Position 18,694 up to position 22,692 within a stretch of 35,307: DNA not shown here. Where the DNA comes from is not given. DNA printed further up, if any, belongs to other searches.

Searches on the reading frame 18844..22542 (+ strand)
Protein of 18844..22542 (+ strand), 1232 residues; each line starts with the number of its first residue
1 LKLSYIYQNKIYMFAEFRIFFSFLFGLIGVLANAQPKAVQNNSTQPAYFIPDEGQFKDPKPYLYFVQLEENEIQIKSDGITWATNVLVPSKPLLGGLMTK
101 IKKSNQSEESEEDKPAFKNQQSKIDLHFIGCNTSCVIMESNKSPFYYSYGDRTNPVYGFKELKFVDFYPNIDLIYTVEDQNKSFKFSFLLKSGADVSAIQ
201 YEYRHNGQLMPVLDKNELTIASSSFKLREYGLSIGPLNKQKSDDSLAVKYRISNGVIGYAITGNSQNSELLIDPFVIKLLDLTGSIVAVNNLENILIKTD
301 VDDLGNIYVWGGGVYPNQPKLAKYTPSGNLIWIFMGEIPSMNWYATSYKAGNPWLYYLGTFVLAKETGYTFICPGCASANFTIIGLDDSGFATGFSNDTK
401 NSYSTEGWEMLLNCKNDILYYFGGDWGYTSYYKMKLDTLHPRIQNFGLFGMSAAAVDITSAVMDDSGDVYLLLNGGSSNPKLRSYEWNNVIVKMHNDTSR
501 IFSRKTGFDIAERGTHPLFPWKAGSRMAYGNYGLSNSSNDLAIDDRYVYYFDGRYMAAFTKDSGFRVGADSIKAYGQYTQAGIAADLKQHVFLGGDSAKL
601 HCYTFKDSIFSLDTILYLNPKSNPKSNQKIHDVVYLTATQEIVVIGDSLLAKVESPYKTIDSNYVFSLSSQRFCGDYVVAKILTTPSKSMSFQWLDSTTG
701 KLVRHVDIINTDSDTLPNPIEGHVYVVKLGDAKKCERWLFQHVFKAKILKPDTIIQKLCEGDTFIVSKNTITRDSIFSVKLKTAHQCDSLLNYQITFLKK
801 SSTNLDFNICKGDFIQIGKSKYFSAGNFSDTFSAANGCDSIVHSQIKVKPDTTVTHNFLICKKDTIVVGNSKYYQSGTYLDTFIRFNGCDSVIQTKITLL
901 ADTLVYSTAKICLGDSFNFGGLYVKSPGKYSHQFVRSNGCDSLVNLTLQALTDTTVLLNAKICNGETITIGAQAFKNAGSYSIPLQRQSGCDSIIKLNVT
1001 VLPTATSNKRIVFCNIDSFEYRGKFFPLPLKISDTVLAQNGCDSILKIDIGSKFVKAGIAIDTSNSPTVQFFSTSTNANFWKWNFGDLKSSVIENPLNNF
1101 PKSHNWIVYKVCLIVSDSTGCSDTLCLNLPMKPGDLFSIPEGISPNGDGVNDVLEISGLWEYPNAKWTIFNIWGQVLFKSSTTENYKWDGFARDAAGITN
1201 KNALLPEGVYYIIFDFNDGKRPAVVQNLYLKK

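Call 5: search_protein_families(library=pfam, proteins=[window:18844-22542:+], max_evalue=0.01)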
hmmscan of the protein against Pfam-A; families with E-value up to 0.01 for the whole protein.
window:18844-22542:+ (1232 aa): 3 families
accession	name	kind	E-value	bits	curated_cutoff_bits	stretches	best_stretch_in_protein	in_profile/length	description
PF25778.1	DUF7948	-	1.1e-21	78.3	27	1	49-274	1-213/214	Domain of unknown function (DUF7948)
PF13585.12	CHU_C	-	7.8e-17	61.6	27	1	1138-1221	2-77/86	CHU_C Type IX secretion signal domain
PF18911.6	PKD_4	-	0.00011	22.6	27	1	1074-1123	29-76/85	PKD domain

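Call 6: search_protein_families(library=ncbifam, proteins=[window:18844-22542:+], max_evalue=0.01)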
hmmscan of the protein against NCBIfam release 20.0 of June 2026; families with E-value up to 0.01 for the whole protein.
window:18844-22542:+ (1232 aa): 1 family
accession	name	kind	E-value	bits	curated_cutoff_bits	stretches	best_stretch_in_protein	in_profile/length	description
TIGR04131.1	Bac_Flav_CTERM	domain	1.5e-08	34.7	35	1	1139-1194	3-57/85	T9SS type B sorting domain-containing protein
